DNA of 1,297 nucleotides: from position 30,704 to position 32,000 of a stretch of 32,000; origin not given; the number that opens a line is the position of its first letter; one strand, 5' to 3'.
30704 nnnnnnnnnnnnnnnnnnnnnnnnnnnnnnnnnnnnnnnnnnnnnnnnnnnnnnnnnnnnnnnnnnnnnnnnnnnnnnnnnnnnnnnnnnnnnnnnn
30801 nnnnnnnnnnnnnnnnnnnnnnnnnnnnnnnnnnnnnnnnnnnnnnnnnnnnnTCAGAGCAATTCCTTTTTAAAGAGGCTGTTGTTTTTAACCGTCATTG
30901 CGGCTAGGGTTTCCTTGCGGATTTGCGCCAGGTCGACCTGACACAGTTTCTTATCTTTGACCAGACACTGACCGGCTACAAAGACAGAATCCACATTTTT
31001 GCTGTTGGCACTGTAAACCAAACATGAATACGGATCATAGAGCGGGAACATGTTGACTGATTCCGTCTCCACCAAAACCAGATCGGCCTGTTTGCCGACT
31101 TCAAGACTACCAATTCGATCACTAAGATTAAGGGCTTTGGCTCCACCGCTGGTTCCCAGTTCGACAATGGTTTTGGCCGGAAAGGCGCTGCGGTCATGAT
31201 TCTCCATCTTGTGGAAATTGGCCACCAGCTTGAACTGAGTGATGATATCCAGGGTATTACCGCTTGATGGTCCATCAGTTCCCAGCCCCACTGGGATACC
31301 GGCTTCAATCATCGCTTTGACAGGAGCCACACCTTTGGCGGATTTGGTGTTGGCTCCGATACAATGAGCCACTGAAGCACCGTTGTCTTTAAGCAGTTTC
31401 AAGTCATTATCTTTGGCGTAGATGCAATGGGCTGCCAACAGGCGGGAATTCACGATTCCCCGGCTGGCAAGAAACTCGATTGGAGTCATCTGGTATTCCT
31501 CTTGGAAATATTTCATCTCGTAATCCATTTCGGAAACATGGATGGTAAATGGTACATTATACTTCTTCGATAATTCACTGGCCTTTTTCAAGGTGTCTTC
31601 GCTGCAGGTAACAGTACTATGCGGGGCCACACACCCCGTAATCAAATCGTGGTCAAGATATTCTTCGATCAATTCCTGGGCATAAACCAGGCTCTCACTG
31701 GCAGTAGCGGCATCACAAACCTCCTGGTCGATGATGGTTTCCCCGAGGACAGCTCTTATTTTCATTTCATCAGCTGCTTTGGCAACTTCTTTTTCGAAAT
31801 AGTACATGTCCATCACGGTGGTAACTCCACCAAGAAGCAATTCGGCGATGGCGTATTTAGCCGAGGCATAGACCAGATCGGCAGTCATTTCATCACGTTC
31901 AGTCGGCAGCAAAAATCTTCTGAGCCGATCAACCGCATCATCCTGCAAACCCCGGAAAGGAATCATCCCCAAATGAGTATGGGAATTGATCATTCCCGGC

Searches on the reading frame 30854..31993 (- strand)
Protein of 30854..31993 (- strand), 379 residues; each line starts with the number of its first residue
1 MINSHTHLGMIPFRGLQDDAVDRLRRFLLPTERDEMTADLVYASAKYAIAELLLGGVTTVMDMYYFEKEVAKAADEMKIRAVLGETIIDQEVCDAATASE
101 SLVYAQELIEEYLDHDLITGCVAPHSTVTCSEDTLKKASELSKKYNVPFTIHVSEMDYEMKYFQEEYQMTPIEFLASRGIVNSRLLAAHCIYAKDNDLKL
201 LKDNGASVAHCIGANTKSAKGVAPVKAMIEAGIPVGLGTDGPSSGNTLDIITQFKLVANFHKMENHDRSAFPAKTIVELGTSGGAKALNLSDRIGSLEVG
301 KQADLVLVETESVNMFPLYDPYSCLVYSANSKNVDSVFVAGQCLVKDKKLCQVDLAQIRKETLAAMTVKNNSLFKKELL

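Call 95: search_protein_families(library=pfam, proteins=[window:30854-31993:-], max_evalue=0.001)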
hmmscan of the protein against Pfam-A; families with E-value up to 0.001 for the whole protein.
window:30854-31993:- (379 aa): 2 families
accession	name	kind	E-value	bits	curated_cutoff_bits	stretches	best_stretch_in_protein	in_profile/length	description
PF01979.26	Amidohydro_1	-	1.3e-67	229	25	1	1-342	6-343/345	Amidohydrolase family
PF07969.17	Amidohydro_3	-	4.8e-16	59.7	29.7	1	118-319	253-446/472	Amidohydrolase family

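Call 96: find_homologous_proteins(query=window:30854-31993:-, max_evalue=1e-40)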
Query window:30854-31993:- (379 aa): 5114 proteins with E <= 1e-40 among 8000 candidates; the best 120 are listed.
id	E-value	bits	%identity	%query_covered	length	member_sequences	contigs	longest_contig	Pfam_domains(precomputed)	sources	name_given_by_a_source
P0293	5.9e-247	836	100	100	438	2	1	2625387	PF07969.18,PF01979.27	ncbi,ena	-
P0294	9.1e-180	615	72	100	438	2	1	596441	PF07969.18,PF01979.27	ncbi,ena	-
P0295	2.1e-177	608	72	100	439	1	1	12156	PF07969.18,PF01979.27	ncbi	-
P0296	8.5e-175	599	70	100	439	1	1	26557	PF07969.18,PF01979.27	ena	-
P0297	6.3e-173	593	70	100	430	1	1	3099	PF07969.18,PF01979.27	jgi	jgi:cytosine/adenosine deaminase-related metal-dependent hydrolase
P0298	5.3e-168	577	67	100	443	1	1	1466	PF07969.18,PF01979.27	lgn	-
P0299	6.8e-168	576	66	100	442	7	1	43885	PF07969.18,PF01979.27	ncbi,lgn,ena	-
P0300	5.4e-167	573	65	100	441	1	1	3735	PF07969.18,PF01979.27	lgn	-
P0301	5.5e-166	570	67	100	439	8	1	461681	PF07969.18,PF01979.27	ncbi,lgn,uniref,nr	ncbi:amidohydrolase [[Clostridium] fimetarium]|uniref:Cytosine/adenosine deaminase n=1 Tax=[Clostrid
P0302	1.9e-163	562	65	100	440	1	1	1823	PF07969.18,PF01979.27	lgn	-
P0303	2.5e-159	548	64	100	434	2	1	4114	PF07969.18,PF01979.27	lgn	-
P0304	3.8e-155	534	63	97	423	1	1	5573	PF07969.18,PF01979.27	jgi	jgi:5-methylthioadenosine/S-adenosylhomocysteine deaminase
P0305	1.5e-153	529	63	95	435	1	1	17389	PF07969.18,PF01979.27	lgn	-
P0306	1.9e-153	529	63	95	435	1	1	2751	PF07969.18,PF01979.27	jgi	-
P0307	8.0e-153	527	63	95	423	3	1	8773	PF07969.18,PF01979.27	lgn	-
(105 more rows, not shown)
